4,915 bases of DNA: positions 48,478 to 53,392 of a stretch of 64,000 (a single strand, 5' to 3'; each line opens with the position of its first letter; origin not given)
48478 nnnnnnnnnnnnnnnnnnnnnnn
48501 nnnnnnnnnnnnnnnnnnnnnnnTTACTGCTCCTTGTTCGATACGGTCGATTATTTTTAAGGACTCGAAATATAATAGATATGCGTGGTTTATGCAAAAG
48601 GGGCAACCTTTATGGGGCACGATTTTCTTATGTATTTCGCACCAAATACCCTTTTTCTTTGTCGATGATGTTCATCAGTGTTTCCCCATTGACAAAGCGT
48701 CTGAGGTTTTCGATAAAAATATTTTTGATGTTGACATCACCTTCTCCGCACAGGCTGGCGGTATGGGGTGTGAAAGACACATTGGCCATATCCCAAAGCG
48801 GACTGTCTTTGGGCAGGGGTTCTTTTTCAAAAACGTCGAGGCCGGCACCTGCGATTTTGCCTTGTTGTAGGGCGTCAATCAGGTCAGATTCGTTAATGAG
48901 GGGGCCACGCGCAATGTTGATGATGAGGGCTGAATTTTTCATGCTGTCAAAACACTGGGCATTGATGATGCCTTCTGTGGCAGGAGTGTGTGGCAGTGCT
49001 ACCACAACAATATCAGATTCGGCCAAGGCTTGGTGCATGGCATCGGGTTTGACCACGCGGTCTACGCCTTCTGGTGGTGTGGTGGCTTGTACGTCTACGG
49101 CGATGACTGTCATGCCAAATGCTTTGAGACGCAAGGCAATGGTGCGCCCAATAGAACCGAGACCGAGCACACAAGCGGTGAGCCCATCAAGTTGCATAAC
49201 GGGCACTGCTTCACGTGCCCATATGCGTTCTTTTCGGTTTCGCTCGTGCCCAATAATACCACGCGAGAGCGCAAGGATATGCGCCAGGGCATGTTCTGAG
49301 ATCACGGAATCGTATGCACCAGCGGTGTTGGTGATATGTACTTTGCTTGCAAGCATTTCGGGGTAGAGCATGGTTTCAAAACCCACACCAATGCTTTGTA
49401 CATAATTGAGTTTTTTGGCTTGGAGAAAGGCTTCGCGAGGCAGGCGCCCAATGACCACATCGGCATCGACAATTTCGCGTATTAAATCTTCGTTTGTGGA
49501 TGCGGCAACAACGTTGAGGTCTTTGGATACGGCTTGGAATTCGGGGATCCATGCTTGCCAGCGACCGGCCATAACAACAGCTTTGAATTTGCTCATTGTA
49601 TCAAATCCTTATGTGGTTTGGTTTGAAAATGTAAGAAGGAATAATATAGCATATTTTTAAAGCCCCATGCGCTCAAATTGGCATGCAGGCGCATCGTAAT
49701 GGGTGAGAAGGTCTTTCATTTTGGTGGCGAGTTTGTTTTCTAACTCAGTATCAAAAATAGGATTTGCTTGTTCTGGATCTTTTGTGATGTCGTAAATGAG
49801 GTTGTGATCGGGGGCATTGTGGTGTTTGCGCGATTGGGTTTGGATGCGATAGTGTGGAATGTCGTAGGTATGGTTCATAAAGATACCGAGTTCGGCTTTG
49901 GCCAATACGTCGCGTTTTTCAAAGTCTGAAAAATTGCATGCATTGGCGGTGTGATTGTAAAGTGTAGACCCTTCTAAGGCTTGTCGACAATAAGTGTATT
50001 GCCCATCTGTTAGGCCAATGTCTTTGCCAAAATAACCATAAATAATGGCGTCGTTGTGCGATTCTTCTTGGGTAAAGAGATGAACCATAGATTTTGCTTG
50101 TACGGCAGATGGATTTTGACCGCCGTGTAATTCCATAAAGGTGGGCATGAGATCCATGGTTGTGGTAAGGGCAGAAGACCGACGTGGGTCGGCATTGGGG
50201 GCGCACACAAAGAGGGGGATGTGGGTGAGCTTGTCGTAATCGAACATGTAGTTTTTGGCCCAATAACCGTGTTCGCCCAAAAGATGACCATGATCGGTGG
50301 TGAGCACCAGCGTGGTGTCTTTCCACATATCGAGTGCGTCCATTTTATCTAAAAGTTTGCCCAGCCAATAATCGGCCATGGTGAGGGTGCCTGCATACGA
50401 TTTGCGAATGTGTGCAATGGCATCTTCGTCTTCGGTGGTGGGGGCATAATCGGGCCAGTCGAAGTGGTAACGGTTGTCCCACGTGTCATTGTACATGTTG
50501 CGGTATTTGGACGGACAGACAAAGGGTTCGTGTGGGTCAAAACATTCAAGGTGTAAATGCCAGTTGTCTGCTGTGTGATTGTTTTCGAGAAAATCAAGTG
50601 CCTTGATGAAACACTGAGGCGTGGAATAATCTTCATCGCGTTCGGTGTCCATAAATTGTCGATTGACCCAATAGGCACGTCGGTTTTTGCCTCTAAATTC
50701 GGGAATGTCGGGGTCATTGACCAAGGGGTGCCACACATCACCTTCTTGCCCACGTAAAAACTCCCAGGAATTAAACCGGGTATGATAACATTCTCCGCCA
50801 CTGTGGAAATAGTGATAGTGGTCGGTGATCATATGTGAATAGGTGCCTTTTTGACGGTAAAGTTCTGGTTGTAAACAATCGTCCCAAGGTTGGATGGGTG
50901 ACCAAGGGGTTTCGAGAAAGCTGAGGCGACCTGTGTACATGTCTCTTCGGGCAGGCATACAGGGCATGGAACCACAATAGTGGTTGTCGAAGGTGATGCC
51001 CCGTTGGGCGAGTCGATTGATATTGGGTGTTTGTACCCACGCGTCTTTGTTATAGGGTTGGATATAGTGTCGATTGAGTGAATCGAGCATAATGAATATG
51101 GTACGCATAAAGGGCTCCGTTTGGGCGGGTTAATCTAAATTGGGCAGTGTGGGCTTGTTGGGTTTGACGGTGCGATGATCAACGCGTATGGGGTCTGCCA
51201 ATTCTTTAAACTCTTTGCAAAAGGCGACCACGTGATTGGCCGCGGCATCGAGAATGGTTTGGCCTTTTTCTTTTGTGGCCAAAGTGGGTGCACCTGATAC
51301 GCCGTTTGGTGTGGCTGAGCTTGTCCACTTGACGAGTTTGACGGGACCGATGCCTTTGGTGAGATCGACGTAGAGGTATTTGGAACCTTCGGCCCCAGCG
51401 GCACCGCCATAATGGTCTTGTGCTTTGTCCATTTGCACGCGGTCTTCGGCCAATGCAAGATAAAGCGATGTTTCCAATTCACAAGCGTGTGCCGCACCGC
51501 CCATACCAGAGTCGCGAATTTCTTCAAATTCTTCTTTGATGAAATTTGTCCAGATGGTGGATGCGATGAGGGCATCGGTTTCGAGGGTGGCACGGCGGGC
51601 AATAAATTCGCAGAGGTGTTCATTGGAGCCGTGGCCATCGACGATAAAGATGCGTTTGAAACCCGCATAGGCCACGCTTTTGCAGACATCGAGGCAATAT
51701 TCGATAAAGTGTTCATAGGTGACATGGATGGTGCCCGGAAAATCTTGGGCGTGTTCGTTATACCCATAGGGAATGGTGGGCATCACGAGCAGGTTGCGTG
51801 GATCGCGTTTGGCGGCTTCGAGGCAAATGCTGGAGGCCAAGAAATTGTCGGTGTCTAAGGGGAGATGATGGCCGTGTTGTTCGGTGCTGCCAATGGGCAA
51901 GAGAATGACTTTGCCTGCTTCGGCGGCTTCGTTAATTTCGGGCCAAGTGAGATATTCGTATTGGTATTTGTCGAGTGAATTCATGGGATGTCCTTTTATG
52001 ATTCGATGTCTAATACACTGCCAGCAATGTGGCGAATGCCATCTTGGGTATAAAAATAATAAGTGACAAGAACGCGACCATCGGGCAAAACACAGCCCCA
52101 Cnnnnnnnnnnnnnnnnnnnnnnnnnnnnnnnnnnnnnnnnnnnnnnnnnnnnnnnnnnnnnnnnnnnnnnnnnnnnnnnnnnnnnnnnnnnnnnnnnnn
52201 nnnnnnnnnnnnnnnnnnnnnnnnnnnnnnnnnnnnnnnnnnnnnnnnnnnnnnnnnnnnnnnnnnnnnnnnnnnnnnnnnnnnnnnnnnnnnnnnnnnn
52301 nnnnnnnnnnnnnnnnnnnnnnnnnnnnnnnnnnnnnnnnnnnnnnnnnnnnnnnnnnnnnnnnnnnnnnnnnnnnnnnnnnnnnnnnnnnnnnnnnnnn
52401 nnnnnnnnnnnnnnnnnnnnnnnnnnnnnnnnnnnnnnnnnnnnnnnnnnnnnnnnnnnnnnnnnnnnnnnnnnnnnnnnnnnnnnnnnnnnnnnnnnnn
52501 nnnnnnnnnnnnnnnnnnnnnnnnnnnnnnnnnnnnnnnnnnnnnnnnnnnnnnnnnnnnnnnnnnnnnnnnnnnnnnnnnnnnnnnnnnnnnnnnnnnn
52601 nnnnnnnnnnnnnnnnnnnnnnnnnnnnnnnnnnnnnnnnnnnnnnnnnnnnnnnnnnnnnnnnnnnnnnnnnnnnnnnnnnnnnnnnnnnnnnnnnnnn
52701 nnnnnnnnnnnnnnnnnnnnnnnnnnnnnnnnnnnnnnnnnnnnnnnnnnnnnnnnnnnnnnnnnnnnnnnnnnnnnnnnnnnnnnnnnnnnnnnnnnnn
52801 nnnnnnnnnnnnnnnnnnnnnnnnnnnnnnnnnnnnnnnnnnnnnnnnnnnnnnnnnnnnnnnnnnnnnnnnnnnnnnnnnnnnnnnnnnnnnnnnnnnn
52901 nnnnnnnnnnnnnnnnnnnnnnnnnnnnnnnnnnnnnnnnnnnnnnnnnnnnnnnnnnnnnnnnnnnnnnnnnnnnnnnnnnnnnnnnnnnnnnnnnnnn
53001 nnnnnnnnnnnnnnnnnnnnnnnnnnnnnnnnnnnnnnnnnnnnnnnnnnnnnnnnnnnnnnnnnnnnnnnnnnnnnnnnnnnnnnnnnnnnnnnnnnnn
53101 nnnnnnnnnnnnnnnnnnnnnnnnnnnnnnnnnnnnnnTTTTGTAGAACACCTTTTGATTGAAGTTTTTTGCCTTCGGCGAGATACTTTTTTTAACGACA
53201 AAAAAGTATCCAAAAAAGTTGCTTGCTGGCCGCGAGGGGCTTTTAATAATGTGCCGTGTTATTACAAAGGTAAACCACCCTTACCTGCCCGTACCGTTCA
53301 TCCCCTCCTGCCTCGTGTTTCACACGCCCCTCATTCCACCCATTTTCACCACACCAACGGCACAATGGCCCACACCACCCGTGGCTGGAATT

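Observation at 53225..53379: Conserved ~150-nt intergenic element upstream of two glycan-degradation genes: candidate novel cis-regulatory leader RNA (copy 1)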

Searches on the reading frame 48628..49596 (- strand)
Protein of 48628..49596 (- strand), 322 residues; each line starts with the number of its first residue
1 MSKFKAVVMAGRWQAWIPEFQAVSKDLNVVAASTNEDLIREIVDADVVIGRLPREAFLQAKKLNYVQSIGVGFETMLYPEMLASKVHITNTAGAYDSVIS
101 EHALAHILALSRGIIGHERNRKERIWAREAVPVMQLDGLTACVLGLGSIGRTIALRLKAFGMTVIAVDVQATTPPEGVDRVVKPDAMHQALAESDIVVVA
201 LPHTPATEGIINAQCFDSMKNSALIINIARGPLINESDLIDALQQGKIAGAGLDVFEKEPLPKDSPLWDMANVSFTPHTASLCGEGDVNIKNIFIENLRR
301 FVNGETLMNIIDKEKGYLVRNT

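Call 9: search_protein_families(library=pfam, proteins=[window:48628-49596:-], max_evalue=0.001)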
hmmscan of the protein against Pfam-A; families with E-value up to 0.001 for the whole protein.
window:48628-49596:- (322 aa): 5 families
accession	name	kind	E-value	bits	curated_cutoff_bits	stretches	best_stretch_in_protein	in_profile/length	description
PF02826.25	2-Hacid_dh_C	-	1.2e-57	194.6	25.1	1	104-280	1-178/178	D-isomer specific 2-hydroxyacid dehydrogenase, NAD binding domain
PF00389.36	2-Hacid_dh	-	1.1e-07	32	24.6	1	17-311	12-133/134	D-isomer specific 2-hydroxyacid dehydrogenase, catalytic domain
PF00670.27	AdoHcyase_NAD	-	1e-06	29.4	27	1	136-229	21-110/162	S-adenosyl-L-homocysteine hydrolase, NAD binding domain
PF03446.21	NAD_binding_2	-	2.6e-06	28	21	1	142-230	3-94/161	NAD binding domain of 6-phosphogluconate dehydrogenase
PF07991.19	KARI_N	-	0.00014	21.9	20.6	1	136-225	2-91/165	Acetohydroxy acid isomeroreductase, NADPH-binding domain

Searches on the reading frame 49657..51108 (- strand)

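Call 9: search_protein_families(library=pfam, proteins=[window:49657-51108:-], max_evalue=0.001)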
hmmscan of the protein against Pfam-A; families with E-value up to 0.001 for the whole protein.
window:49657-51108:- (483 aa): 3 families
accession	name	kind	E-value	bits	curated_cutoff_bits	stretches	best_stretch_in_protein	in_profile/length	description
PF00884.28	Sulfatase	-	2.5e-34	119.4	25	1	4-329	4-300/301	Sulfatase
PF16347.10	SGSH_C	-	7.2e-14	52.7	29.3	1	278-360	1-85/154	N-sulphoglucosamine sulphohydrolase, C-terminal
PF01663.27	Phosphodiest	-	1.2e-06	28.9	23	0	238-275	184-221/342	Type I phosphodiesterase / nucleotide pyrophosphatase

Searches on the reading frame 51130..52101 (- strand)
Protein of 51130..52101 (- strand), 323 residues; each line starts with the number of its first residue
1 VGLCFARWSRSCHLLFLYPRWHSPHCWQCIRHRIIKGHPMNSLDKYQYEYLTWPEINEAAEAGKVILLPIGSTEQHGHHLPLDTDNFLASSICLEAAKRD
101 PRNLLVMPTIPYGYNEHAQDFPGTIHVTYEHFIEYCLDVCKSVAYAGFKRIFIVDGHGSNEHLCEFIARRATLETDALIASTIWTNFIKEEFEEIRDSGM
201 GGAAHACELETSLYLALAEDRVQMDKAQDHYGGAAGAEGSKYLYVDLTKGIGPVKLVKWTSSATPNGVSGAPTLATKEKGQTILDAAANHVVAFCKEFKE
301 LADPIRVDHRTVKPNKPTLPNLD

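Call 9: search_protein_families(library=pfam, proteins=[window:51130-52101:-], max_evalue=0.001)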
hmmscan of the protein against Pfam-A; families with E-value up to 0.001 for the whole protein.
window:51130-52101:- (323 aa): 1 family
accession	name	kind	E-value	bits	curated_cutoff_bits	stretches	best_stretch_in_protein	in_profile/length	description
PF02633.19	Creatininase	-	6.6e-67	225.8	31.3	1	50-294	2-237/238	Creatinine amidohydrolase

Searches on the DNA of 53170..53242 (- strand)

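Call 98: build_rna_model(alignment_id=A5, structure=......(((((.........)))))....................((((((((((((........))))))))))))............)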
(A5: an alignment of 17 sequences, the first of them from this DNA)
Model R1 built from alignment A5 (17 sequences, 89 columns); structure: as given.
model positions 74; base pairs 17; branch points 1; effective number of sequences 2.35; information 0.763 bits per position. Calibrated on 0.2 Mb of random sequence (short: E-values are rough).
structure used (alignment columns):
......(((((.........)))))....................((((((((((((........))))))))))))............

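Call 99: search_with_rna_model(model_id=R1, sources=[window, L001, L006, L007, L008, L009, L010, L011, L012, L015, L021, L022, L023, L024, L026, L027, L028, L029, L033, L040, L047, L048, L049, L050, L051], max_evalue=1, make_alignment=true)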
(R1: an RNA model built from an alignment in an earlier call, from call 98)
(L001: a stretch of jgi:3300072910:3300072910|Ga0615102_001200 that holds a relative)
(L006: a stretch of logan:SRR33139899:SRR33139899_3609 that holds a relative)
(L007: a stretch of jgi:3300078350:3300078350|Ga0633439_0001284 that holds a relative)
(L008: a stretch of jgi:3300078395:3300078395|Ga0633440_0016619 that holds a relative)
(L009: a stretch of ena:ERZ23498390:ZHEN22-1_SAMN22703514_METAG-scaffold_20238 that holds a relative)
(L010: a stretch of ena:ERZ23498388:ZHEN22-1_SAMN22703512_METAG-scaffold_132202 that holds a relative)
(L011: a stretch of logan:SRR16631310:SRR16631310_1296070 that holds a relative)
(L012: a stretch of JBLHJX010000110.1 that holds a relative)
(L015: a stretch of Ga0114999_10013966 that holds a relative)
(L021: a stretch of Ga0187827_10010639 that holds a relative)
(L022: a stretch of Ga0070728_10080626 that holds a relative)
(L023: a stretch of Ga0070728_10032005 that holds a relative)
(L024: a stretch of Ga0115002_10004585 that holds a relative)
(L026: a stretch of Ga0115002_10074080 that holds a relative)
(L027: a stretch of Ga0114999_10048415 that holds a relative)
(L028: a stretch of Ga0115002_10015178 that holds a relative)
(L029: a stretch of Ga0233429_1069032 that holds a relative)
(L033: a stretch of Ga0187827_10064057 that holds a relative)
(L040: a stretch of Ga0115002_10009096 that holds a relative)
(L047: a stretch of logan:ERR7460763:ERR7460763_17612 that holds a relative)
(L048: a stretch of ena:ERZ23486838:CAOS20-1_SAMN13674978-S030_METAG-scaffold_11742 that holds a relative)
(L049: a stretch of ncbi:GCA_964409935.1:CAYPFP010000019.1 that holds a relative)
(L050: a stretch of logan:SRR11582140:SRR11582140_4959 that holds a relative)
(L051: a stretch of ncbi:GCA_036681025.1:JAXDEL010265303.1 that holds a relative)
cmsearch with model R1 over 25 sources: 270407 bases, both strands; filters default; matches with E-value up to 1: 27.
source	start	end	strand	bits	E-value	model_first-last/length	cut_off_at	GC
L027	1965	2038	+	101.3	9.6e-20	1-74/74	no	0.49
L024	7295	7368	+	101.2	1e-19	1-74/74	no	0.49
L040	1715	1788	+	101.2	1e-19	1-74/74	no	0.49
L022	1339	1412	+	99.3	2.7e-19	1-74/74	no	0.5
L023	330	403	+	99.3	2.7e-19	1-74/74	no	0.47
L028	4389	4462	-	97.9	5.4e-19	1-74/74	no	0.55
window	59937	60011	-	94.6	3e-18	1-74/74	no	0.55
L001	3127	3201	+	94.6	3e-18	1-74/74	no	0.55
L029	1245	1319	+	93.6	5e-18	1-74/74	no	0.53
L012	111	185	+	92.3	9.4e-18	1-74/74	no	0.55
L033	508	585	-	91.8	1.2e-17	1-74/74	no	0.49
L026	716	788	-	89.1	4.9e-17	1-74/74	no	0.52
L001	9896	9969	+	86.4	1.9e-16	1-74/74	no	0.45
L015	3498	3580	+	84.2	5.9e-16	1-74/74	no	0.53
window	53170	53242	-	84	6.7e-16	1-74/74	no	0.45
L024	9130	9202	+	84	6.7e-16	1-74/74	no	0.55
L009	9470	9547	-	80.7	3.6e-15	1-74/74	no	0.5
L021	6893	6964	-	79.4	6.9e-15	1-74/74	no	0.56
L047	127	199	+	62.2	4.5e-11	1-74/74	no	0.53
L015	692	764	+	58.4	3.2e-10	1-74/74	no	0.55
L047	8076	8147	+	56.6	8e-10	1-74/74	no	0.53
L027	1932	1991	-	18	0.29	1-74/74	no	0.6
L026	762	821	+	17.3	0.41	1-74/74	no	0.58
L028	4436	4495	+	17.2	0.43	1-74/74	no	0.53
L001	3097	3153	-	16.4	0.65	1-74/74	no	0.44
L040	1682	1741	-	16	0.81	1-74/74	no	0.55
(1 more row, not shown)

Alignment A6: 27 matches aligned to the model, 109 columns, each read 5' to 3' on its own strand. Consensus structure (alignment columns), stored with it:
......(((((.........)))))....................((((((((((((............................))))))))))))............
